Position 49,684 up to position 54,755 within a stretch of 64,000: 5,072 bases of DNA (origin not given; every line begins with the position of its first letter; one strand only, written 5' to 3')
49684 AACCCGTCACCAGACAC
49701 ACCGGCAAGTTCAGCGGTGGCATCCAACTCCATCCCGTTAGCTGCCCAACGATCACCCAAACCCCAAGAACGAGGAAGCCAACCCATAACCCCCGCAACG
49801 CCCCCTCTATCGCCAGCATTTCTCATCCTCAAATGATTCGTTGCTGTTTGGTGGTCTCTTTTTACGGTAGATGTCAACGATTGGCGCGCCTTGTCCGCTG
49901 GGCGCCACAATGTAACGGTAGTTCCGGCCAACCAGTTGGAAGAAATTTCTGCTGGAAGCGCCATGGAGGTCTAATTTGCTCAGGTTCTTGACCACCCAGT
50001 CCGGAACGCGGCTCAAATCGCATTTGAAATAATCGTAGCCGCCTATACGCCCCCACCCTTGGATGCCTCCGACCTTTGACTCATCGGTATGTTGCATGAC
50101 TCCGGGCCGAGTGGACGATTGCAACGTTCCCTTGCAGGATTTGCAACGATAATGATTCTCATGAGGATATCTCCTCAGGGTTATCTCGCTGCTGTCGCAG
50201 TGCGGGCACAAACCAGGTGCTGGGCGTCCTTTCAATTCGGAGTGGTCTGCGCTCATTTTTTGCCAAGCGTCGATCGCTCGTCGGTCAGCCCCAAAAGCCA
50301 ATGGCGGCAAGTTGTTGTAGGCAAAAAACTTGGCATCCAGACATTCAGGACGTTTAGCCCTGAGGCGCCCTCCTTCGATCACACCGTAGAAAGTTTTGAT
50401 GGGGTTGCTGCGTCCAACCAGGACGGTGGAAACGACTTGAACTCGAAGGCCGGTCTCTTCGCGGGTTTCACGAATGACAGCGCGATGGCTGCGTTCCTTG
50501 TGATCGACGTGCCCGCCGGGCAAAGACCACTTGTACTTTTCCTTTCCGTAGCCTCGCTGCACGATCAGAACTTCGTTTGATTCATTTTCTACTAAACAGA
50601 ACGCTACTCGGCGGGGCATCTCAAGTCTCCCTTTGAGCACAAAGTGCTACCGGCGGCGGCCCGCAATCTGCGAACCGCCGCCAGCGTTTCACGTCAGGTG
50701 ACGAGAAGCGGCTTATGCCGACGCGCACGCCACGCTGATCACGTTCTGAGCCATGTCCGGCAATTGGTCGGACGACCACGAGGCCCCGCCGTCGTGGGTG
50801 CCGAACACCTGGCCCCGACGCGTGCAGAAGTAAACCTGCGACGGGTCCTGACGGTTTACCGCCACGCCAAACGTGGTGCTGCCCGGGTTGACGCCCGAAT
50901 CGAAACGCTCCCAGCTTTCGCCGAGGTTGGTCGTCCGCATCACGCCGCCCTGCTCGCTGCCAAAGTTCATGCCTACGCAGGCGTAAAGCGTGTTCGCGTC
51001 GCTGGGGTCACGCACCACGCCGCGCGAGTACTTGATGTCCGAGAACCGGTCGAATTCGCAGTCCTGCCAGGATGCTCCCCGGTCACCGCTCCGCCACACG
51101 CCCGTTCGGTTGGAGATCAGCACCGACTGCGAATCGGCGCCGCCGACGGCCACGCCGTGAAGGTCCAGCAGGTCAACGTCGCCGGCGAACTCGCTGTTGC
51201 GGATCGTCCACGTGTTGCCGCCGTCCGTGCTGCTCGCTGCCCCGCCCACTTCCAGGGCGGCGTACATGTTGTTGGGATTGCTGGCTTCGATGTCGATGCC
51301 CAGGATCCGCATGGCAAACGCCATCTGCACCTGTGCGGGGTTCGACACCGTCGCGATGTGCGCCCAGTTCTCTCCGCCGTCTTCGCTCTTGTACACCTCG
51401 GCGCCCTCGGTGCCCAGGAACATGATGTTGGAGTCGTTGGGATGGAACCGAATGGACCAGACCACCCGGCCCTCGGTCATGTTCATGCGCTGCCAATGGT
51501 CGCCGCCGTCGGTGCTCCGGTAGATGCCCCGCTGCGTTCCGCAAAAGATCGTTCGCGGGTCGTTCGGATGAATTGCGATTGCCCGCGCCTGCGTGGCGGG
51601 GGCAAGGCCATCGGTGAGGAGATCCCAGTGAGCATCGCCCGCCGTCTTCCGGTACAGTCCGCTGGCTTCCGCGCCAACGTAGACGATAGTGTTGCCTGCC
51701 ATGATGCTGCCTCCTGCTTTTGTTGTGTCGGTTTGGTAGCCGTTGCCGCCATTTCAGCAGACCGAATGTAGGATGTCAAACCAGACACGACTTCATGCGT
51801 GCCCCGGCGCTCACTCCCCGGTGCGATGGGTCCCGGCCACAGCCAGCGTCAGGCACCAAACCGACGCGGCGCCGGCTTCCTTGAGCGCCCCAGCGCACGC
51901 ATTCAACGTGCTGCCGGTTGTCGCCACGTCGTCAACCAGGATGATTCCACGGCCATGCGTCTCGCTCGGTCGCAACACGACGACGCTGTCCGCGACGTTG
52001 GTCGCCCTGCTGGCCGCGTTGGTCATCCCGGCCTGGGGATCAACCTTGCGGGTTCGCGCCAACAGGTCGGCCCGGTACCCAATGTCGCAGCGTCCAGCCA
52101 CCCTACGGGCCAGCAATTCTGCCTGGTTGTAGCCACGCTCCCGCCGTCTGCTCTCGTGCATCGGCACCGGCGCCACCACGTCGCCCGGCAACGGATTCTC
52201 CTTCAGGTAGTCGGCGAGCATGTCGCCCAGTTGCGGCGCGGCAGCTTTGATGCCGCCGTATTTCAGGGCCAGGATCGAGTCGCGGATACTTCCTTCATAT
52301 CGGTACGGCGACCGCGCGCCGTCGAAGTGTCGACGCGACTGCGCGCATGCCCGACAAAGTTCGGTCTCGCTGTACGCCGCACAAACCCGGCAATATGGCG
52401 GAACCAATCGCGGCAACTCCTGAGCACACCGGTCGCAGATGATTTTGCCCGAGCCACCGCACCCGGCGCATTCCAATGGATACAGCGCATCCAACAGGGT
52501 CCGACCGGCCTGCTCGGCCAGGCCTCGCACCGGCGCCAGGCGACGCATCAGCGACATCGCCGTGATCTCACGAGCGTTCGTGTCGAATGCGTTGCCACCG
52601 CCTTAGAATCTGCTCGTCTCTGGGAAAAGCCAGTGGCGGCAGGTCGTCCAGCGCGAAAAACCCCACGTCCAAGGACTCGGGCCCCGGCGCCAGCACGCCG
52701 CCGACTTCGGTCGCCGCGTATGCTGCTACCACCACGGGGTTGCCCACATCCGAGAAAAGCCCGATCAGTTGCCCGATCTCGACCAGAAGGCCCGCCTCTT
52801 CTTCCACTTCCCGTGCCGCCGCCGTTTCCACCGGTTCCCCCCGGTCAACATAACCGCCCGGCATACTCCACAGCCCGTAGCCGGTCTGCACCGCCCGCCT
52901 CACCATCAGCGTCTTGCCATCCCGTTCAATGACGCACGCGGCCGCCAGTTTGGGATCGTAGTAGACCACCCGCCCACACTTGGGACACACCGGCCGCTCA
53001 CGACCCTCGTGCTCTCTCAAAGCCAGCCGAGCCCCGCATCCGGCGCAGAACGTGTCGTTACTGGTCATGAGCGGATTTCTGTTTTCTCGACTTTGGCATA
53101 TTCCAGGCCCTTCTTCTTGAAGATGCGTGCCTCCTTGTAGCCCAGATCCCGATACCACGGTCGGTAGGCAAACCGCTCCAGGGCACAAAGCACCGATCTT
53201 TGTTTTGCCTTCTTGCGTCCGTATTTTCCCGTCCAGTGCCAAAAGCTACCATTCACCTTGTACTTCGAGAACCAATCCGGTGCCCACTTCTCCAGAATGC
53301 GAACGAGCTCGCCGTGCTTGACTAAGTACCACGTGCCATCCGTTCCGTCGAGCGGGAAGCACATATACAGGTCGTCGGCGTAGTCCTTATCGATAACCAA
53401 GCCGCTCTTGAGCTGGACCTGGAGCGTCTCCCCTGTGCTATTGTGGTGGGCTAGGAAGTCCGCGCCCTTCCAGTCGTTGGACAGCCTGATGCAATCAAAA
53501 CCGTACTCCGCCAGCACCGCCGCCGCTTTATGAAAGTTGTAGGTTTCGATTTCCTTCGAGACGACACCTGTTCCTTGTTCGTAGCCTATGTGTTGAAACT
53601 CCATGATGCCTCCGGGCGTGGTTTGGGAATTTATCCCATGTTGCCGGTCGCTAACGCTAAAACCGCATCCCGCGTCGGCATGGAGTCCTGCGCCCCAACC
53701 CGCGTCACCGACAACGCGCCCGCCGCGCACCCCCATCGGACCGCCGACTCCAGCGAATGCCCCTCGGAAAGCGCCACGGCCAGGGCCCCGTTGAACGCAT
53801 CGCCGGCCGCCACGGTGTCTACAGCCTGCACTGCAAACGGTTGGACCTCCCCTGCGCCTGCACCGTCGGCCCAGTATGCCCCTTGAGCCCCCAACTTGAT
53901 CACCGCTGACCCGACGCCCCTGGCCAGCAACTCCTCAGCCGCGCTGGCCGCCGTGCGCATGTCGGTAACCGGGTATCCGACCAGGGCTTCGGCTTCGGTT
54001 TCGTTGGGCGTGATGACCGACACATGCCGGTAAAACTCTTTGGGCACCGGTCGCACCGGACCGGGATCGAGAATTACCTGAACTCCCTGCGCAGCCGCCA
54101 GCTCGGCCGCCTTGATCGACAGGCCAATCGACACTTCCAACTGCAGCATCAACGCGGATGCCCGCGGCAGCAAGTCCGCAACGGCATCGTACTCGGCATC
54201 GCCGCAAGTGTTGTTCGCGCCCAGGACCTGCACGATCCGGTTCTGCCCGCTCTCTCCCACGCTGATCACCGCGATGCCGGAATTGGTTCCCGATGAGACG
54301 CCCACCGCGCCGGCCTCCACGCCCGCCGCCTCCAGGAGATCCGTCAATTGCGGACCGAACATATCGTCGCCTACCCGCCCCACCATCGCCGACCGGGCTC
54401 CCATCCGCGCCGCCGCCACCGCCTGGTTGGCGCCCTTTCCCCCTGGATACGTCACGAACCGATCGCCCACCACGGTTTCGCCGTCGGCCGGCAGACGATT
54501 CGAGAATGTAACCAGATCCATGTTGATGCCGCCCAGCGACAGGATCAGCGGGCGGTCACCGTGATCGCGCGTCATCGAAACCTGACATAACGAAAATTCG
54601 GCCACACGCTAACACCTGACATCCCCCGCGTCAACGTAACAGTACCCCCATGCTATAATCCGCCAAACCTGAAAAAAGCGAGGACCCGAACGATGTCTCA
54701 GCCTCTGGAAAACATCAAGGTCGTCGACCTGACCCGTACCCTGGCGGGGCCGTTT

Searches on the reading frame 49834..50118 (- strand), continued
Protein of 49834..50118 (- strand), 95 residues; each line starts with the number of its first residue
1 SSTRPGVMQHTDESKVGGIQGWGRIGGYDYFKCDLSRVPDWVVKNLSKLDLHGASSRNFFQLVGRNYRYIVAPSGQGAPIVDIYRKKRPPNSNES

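Call 86: find_encoding_contigs(protein=P0321, flank=4000, max_places=8)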
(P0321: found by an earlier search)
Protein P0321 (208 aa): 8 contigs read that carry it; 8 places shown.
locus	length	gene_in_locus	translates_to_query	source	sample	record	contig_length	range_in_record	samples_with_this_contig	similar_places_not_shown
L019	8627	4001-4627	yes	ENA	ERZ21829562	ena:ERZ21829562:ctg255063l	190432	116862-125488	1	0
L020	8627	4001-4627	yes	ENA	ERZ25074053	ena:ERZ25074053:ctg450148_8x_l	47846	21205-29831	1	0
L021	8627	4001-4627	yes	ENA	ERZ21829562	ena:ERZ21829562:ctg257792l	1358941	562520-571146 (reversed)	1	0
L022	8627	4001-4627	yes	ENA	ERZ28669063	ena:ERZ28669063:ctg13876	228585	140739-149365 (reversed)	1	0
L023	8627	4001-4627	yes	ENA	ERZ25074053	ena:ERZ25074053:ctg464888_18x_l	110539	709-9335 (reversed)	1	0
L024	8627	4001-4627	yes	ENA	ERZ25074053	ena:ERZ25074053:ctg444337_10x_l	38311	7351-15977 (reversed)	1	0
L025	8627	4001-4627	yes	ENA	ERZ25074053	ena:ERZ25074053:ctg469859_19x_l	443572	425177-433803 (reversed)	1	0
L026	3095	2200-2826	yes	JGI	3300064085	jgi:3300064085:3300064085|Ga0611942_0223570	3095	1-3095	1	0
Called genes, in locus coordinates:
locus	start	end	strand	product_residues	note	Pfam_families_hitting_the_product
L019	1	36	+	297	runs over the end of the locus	PF03328:HpcH_HpaI, PF15617:C-C_Bond_Lyase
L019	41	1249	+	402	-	PF02515:CoA_transf_3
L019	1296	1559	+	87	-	PF15919:HicB_lk_antitox, PF15970:HicB-like_2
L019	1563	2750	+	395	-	PF01408:GFO_IDH_MocA, PF22725:GFO_IDH_MocA_C3 (weak), PF02894:GFO_IDH_MocA_C (weak)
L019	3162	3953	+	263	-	PF00293:NUDIX, PF14815:NUDIX_4 (faint), PF00293:NUDIX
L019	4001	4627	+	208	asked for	-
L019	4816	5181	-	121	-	PF01850:PIN (weak)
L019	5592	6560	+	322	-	PF00389:2-Hacid_dh, PF02826:2-Hacid_dh_C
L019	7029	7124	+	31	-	-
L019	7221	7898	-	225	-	PF01050:MannoseP_isomer (faint), PF07883:Cupin_2 (weak)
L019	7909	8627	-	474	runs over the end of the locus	PF01425:Amidase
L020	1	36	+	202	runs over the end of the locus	PF03328:HpcH_HpaI, PF15617:C-C_Bond_Lyase (weak)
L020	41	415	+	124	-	PF02515:CoA_transf_3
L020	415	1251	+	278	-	PF02515:CoA_transf_3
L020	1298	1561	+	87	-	PF15919:HicB_lk_antitox, PF15970:HicB-like_2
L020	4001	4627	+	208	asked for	-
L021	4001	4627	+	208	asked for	-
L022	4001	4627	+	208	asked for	-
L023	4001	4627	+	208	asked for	-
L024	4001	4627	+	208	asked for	-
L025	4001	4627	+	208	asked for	-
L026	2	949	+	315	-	?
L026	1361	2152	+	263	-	PF00293:NUDIX, PF14815:NUDIX_4 (faint), PF00293:NUDIX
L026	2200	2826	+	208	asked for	-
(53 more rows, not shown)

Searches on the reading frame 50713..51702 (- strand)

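Call 5: search_protein_families(library=pfam, proteins=[window:50713-51702:-], max_evalue=0.1)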
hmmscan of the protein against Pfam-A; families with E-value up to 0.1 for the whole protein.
window:50713-51702:- (329 aa): 5 families
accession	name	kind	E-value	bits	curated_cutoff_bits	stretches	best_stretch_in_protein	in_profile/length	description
PF15902.12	Sortilin-Vps10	-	1.2e-22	80.7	33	3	60-126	3-72/446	Sortilin, neurotensin receptor 3,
PF14870.12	PSII_BNR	-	6.1e-10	39.3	27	2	51-324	31-282/303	Photosynthesis system II assembly factor YCF48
PF02012.26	BNR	-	0.00016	21.6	27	0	61-72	1-12/12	BNR/Asp-box repeat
PF15899.11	BNR_6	-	0.0022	18.4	27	0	203-214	2-13/14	BNR-Asp box repeat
PF13810.12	DUF4185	-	0.0034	17.1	39.5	0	101-125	127-151/309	Domain of unknown function (DUF4185)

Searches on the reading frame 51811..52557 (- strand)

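Call 5: search_protein_families(library=pfam, proteins=[window:51811-52557:-], max_evalue=0.1)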
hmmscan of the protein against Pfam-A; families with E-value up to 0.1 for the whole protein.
window:51811-52557:- (248 aa): 5 families
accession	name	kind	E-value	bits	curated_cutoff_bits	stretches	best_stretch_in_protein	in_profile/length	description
PF00156.33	Pribosyltran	-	8.1e-09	35.4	26.3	1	149-239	47-124/158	Phosphoribosyl transferase domain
PF18912.6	DZR_2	-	2.3e-08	34.2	27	1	21-72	1-56/56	Double zinc ribbon domain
PF02132.21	RecR_ZnF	-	0.0028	17.9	22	1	55-72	3-20/21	RecR, Cys4-zinc finger domain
PF15609.12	PRTase_2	-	0.047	13.7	28.8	1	200-229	117-146/188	Phosphoribosyl transferase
PF02207.25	zf-UBR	-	0.065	13.8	25.2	0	55-77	14-36/69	Putative zinc finger in N-recognin (UBR box)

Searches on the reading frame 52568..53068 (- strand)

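Call 85: search_protein_families(library=pfam, proteins=[window:52568-53068:-], max_evalue=0.01)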
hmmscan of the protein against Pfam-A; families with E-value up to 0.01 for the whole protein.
window:52568-53068:- (166 aa): 6 families
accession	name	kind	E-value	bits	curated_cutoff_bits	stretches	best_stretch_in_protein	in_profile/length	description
PF00293.34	NUDIX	-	1.5e-19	70.8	21.1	1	41-156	4-132/134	NUDIX domain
PF14803.11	Zn_ribbon_Nudix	-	5.8e-06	26.6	25.6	1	7-36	2-33/34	Nudix N-terminal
PF14815.12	NUDIX_4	-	0.00054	20.2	35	1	44-98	2-55/113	NUDIX domain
PF13240.11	Zn_Ribbon_1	-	0.0023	18.1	25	0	3-15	11-23/23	zinc-ribbon domain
PF12773.13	DZR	-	0.0037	17.8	27.3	1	3-36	10-35/45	Double zinc ribbon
PF09297.16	Zn_ribbon_NUD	-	0.0051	16.9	24.8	0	6-36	4-32/32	NADH pyrophosphatase zinc ribbon domain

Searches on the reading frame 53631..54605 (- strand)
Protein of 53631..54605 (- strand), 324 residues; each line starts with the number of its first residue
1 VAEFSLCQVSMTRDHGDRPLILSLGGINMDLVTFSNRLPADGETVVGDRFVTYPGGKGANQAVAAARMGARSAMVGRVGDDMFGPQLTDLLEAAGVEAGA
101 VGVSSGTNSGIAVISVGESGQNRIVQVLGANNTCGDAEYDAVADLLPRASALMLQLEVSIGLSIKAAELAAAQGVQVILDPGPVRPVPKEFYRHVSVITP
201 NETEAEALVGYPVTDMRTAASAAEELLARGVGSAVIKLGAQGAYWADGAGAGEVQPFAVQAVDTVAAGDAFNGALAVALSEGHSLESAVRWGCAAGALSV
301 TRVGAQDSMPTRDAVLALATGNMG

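Call 85: search_protein_families(library=pfam, proteins=[window:53631-54605:-], max_evalue=0.01)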
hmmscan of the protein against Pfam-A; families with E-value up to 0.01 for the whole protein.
window:53631-54605:- (324 aa): 2 families
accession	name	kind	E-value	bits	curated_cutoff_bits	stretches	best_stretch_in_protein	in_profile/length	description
PF00294.29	PfkB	-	6.1e-67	226.5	25.8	1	20-312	3-302/302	pfkB family carbohydrate kinase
PF08543.17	Phos_pyr_kin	-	2e-11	44.2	27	1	173-292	98-224/246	Phosphomethylpyrimidine kinase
